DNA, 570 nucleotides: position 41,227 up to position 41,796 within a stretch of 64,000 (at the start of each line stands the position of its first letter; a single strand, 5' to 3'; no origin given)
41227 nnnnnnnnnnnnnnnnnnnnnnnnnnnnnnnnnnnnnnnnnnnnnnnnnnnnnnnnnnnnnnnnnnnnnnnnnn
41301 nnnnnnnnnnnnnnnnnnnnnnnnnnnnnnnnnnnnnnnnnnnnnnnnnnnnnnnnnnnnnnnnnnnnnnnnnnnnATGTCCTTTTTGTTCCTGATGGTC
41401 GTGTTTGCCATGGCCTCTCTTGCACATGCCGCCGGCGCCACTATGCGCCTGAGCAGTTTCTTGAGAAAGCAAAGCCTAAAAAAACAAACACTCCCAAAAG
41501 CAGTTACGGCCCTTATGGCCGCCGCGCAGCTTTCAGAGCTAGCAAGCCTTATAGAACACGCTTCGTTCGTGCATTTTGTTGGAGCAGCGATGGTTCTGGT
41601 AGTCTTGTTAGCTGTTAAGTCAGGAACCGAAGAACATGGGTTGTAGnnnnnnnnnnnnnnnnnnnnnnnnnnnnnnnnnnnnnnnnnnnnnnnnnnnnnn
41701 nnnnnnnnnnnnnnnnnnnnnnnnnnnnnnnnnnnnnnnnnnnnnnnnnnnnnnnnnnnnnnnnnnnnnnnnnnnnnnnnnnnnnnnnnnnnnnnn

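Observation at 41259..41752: Complete synthetic-looking expression unit for an 89-aa Ala/Leu-rich membrane or secreted peptide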

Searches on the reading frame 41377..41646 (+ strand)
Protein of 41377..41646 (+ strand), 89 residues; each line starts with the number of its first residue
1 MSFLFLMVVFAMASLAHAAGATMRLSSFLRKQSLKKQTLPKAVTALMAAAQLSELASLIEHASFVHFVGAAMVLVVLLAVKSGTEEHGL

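Call 10: search_protein_families(library=pfam, proteins=[window:41377-41646:+], max_evalue=1)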
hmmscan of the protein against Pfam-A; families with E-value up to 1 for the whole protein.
window:41377-41646:+ (89 aa): 0 families

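Call 11: find_encoding_contigs(protein=window:41377-41646:+, flank=3000, max_places=6)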
Protein window:41377-41646:+ (89 aa): no gene with exactly this product is on record in the collection.

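Call 13: find_homologous_proteins(query=window:41377-41646:+, max_evalue=10)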
Query window:41377-41646:+ (89 aa): 2 proteins with E <= 10 among 9 candidates.
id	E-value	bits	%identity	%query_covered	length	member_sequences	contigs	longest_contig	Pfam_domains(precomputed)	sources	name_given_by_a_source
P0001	5.3e-44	165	100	100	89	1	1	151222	-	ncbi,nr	ncbi:MAG: hypothetical protein JNN11_01650 [Candidatus Doudnabacteria bacterium]|nr:hypothetical pro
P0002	2.7e-37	143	85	100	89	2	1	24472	-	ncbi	-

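Call 15: find_encoding_contigs(protein=P0002, flank=4000, max_places=4)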
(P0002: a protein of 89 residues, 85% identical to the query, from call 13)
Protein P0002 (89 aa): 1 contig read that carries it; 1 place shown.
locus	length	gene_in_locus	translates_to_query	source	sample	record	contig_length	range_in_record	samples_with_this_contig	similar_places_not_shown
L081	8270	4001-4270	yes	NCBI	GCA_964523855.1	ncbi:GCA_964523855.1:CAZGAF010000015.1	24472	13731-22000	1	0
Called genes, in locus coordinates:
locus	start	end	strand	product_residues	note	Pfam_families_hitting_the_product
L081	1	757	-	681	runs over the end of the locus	PF23273:DUF7076 (faint), PF13629:T2SS-T3SS_pil_N (faint)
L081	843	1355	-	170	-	PF00890:FAD_binding_2 (faint), PF07992:Pyr_redox_2, PF13738:Pyr_redox_3 (faint)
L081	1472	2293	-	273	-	PF00892:EamA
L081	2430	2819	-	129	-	PF01687:Flavokinase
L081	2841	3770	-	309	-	PF00890:FAD_binding_2 (faint), PF01134:GIDA (faint), PF01266:DAO (faint), PF01946:Thi4 (faint), PF03486:HI0933_like (faint), PF07992:Pyr_redox_2, PF13738:Pyr_redox_3, PF00070:Pyr_redox, +1 more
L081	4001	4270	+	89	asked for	-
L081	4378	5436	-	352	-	PF00089:Trypsin, PF13365:Trypsin_2, PF00595:PDZ, PF13180:PDZ_2, PF17820:PDZ_6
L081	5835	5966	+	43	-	-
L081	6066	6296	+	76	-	PF04070:DUF378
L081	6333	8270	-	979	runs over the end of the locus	-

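Call 20: search_protein_families(library=ncbifam, proteins=[P0001, P0002], max_evalue=10)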
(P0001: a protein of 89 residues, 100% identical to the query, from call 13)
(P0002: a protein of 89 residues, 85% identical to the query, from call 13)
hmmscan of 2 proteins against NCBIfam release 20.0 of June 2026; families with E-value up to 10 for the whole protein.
P0001 (89 aa): 1 family
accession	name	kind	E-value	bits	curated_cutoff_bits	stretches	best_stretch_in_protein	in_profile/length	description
NF041264.1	MobA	equivalog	0.081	13.4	80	1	17-58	22-61/91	plasmid mobilization protein MobA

P0002 (89 aa): 1 family
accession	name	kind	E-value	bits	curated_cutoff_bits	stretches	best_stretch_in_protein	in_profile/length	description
NF006859.0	PRK09358.3-6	equivalog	0.17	11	549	1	4-53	195-246/299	adenosine deaminase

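Call 21: search_protein_families(library=phrogs, proteins=[P0001, P0002], max_evalue=10)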
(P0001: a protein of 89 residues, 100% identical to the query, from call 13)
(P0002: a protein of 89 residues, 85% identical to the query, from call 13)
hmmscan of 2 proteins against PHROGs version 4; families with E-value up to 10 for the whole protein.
P0001 (89 aa): 0 families

P0002 (89 aa): 0 families

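Call 24: find_related_loci(query=A2, collection=metagenome_contigs, flank=3000)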
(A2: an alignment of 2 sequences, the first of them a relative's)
Query A2 (89 aa) in metagenome_contigs; peptide patterns used: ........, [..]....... (x = any residue, [..] = any of these).
417 stretches matched a pattern, but none encodes a relative of the query by tblastn (E <= 1e-3).

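Call 30: search_protein_representatives(alignment_id=A2)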
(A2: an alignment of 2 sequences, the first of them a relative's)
Query: 2 sequences, 89 profile positions. Proteins with E-value up to 0.001 (for the whole library): 47; up to 1e-10: 4; up to 1e-30: 1. The best 47 are listed.
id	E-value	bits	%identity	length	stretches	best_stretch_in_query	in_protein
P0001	2.7e-50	184.7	-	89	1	1-89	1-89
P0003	3.0e-11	59.6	-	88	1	11-86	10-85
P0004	4.5e-11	59.0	-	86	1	2-86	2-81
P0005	8.9e-11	58.1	-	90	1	2-87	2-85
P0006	2.6e-09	53.4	-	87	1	2-86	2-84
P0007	4.3e-09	52.7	-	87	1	1-86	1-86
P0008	1.4e-08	51.0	-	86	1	3-86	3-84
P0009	2.2e-08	50.4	-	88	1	4-86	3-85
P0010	4.2e-08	49.5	-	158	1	4-86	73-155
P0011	5.0e-08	49.3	-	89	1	3-85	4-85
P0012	5.5e-08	49.2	-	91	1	6-85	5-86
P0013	9.8e-08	48.3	-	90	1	2-85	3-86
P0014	2.8e-07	46.9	-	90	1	2-85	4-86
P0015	6.5e-07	45.7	-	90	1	3-86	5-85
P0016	8.7e-07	45.3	-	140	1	1-86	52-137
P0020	2.4e-06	43.9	-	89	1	2-85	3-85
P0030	4.6e-05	39.8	-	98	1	22-85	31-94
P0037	7.7e-05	39.1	-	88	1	3-86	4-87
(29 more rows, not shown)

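Call 33: search_protein_families(library=pfam, alignment_id=A3, max_evalue=1)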
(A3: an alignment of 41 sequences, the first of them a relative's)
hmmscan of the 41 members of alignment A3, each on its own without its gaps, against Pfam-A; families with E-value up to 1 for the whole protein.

A. member 1, P0001 (89 aa): 0 families

B. families by the number of members that match (of 41 scanned): 50 families (the first 25 are shown)
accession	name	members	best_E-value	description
PF18761.7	Heliorhodopsin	2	0.022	Heliorhodopsin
PF11992.13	TgpA_N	2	0.18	TgpA N-terminal domain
PF03693.20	ParD_antitoxin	1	2.6e-06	Bacterial antitoxin of ParD toxin-antitoxin type II system and RHH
PF11808.13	PhoR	1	0.00033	Phosphate regulon sensor protein PhoR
PF11255.13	DUF3054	1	0.0011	Protein of unknown function (DUF3054)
PF16859.10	TetR_C_11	1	0.0019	Tetracyclin repressor-like, C-terminal domain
PF12643.12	MazG-like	1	0.002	MazG-like family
PF00335.26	Tetraspanin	1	0.0062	Tetraspanin family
PF03601.19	Cons_hypoth698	1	0.01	Conserved hypothetical protein 698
PF02665.19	Nitrate_red_gam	1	0.011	Nitrate reductase gamma subunit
PF07438.16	DUF1514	1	0.013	Protein of unknown function (DUF1514)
PF03595.22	SLAC1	1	0.015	Voltage-dependent anion channel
PF19814.4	DUF6297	1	0.016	Family of unknown function (DUF6297)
PF18186.6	SLATT_4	1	0.02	SMODS and SLOG-associating 2TM effector domain family 4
PF11982.13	DUF3483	1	0.036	Domain of unknown function (DUF3483)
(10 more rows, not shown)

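Call 34: search_solved_structures(query=A3, max_evalue=10)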
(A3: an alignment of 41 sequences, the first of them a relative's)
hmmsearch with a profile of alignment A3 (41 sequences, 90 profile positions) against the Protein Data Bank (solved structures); distinct sequences matched with E-value up to 10: 2.
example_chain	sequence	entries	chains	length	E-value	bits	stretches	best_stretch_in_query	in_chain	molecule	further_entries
4n3y_B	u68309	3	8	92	0.19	15.1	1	17-57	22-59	Rab GTPase-binding effector protein 1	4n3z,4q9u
1x79_B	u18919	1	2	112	0.25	14.7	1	18-57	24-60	Rab GTPase binding effector protein 1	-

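Call 37: predict_structure(alignment_id=A3)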
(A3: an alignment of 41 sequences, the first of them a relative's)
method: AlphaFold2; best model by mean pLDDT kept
length: 89 residues; sequences in the alignment: 41
mean_pLDDT: 80.9   pTM: 0.36
mean pLDDT of the five models: 80.9, 80.5, 77.6, 77.4, 74.7
residues with pLDDT >= 90: 23; 70-90: 51; 50-70: 14; < 50: 1
segments of 3 or more residues with pLDDT < 50: none
pLDDT, mean of each block of 10 residues (from residue 1): 90 90 79 60 83 81 84 92 69
secondary structure, 60 per line:
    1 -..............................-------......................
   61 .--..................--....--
elements in order: H2-31 H39-61 H64-81 H84-87

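Call 41: find_related_loci(query=A5, collection=metagenome_contigs, flank=2500)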
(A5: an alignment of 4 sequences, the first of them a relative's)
Query A5 (89 aa) in metagenome_contigs; peptide patterns used: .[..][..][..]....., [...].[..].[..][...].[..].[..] (x = any residue, [..] = any of these).
264 stretches matched a pattern; 1 encode a relative of the query (tblastn E <= 1e-3); 1 distinct loci.
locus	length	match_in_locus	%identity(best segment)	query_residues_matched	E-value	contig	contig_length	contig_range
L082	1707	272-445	60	28-85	1e-19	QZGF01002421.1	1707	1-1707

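Call 42: find_homologous_proteins(query=A3, max_evalue=0.001)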
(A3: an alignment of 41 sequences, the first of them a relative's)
Query A3 (41 sequences) (89 aa, profile of the alignment): 40 proteins with E <= 0.001 among 8000 candidates.
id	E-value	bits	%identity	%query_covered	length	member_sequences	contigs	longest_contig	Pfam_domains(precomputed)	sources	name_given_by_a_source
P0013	1.2e-29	120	36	94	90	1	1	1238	-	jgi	jgi:hypothetical protein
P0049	3.1e-28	115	48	70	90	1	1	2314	-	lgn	-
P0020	5.8e-28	115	32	94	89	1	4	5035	-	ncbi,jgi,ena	-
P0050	6.7e-28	114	43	94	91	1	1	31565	-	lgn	-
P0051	1.3e-27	113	46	96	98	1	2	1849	-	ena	-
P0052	1.4e-27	113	41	96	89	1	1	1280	-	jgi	jgi:hypothetical protein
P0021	3.2e-26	109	30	93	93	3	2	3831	-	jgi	-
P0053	3.4e-26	109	41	72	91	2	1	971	-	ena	-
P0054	5.0e-26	108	42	72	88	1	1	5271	-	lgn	-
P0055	5.9e-26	108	39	72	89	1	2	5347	-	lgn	-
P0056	6.2e-26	108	39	96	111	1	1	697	-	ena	-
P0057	6.7e-26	108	37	94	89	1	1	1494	-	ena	-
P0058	8.1e-26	108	50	56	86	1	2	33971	-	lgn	-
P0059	8.6e-26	108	38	92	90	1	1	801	-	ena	-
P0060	9.5e-26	107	34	96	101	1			-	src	-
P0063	7.5e-25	105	41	92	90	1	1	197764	-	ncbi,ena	-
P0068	1.5e-23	100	43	94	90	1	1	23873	-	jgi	jgi:hypothetical protein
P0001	3.5e-23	99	100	100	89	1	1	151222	-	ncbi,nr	ncbi:MAG: hypothetical protein JNN11_01650 [Candidatus Doudnabacteria bacterium]|nr:hypothetical pro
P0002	4.5e-22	96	85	100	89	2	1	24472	-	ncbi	-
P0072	1.2e-21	94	33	91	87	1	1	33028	-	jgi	jgi:hypothetical protein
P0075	4.8e-21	92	41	75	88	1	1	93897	-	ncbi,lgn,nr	ncbi:MAG: hypothetical protein P4L74_07100 [Candidatus Doudnabacteria bacterium]|nr:hypothetical pro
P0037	5.5e-20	89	52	54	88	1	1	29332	-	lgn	-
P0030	1.8e-19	87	45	53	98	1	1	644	PF03693.21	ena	-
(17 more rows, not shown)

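Call 43: fold_search(model_id=the predicted structure, library=pdb)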
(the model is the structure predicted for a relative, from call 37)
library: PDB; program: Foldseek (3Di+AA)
matches with E <= 10: 0; with E <= 0.001: 0
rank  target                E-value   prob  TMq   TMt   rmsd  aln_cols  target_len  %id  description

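Call 44: find_encoding_contigs(protein=P0063, flank=2500, max_places=1)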
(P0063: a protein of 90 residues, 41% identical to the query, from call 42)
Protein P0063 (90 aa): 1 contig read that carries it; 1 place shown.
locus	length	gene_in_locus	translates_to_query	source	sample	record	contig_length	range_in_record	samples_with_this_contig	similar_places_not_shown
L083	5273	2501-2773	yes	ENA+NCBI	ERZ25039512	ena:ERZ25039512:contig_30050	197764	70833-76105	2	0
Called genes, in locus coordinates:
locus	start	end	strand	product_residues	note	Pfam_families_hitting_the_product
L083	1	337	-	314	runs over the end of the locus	PF00892:EamA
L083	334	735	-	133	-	PF01687:Flavokinase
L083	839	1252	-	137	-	-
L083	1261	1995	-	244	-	PF07992:Pyr_redox_2, PF13738:Pyr_redox_3, PF00070:Pyr_redox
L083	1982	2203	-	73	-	PF07992:Pyr_redox_2, PF00890:FAD_binding_2 (weak)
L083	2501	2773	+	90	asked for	-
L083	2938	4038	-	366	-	PF00089:Trypsin, PF13365:Trypsin_2, PF00595:PDZ, PF13180:PDZ_2, PF17820:PDZ_6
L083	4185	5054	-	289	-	-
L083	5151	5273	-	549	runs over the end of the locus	-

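Call 45: find_encoding_contigs(protein=P0075, flank=2500, max_places=1)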
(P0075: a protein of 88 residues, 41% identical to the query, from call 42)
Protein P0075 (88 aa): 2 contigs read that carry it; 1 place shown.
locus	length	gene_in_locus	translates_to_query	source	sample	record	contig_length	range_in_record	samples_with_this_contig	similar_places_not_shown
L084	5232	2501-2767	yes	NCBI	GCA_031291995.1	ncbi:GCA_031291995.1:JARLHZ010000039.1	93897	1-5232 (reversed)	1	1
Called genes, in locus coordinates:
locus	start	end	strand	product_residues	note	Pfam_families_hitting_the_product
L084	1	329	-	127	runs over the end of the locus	PF01687:Flavokinase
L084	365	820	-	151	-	-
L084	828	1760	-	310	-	PF00890:FAD_binding_2 (faint), PF01134:GIDA (faint), PF01266:DAO (faint), PF01946:Thi4 (faint), PF03486:HI0933_like (faint), PF07992:Pyr_redox_2, PF13738:Pyr_redox_3, PF00070:Pyr_redox, +2 more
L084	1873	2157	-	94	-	PF02583:Trns_repr_metal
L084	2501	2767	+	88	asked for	-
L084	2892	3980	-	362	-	PF00089:Trypsin, PF13365:Trypsin_2, PF00595:PDZ (faint), PF13180:PDZ_2, PF17820:PDZ_6 (weak)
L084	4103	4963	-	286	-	-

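Call 46: find_encoding_contigs(protein=P0058, flank=2500, max_places=1)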
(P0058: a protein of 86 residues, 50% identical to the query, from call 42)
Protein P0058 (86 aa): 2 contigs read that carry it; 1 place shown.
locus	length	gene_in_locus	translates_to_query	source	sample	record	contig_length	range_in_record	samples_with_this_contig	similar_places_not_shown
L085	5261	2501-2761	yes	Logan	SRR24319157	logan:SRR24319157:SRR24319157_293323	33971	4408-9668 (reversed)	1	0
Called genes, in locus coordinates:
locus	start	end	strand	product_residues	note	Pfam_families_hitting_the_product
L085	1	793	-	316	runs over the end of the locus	PF00892:EamA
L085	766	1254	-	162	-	PF01687:Flavokinase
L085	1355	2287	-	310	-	PF00890:FAD_binding_2 (faint), PF01266:DAO (faint), PF07992:Pyr_redox_2, PF13738:Pyr_redox_3, PF00070:Pyr_redox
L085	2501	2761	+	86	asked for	-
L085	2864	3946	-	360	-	PF00089:Trypsin, PF13365:Trypsin_2, PF00595:PDZ, PF13180:PDZ_2, PF17820:PDZ_6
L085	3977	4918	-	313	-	-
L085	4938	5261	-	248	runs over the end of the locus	PF00535:Glycos_transf_2, PF10111:Glyco_tranf_2_2 (faint), PF13641:Glyco_tranf_2_3, PF13632:Glyco_trans_2_3 (weak), PF02709:Glyco_transf_7C (weak)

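Call 47: find_encoding_contigs(protein=P0072, flank=2500, max_places=1)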
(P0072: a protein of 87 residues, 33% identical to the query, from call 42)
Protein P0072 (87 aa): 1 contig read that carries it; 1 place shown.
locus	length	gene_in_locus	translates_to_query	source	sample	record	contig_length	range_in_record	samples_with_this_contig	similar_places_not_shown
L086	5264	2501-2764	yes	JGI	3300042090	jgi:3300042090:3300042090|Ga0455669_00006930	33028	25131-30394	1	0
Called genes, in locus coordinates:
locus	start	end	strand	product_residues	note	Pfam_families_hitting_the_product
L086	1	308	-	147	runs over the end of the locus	PF00885:DMRL_synthase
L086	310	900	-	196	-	PF00677:Lum_binding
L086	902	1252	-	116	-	PF01687:Flavokinase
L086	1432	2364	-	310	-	PF00890:FAD_binding_2 (faint), PF01134:GIDA (faint), PF01266:DAO (faint), PF01946:Thi4 (faint), PF03486:HI0933_like (faint), PF07992:Pyr_redox_2, PF13738:Pyr_redox_3, PF00070:Pyr_redox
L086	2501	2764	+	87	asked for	-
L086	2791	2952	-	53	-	PF12441:CopG_antitoxin (weak)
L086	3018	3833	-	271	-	-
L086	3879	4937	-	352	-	PF00089:Trypsin, PF13365:Trypsin_2, PF00595:PDZ, PF13180:PDZ_2, PF17820:PDZ_6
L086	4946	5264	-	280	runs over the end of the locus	-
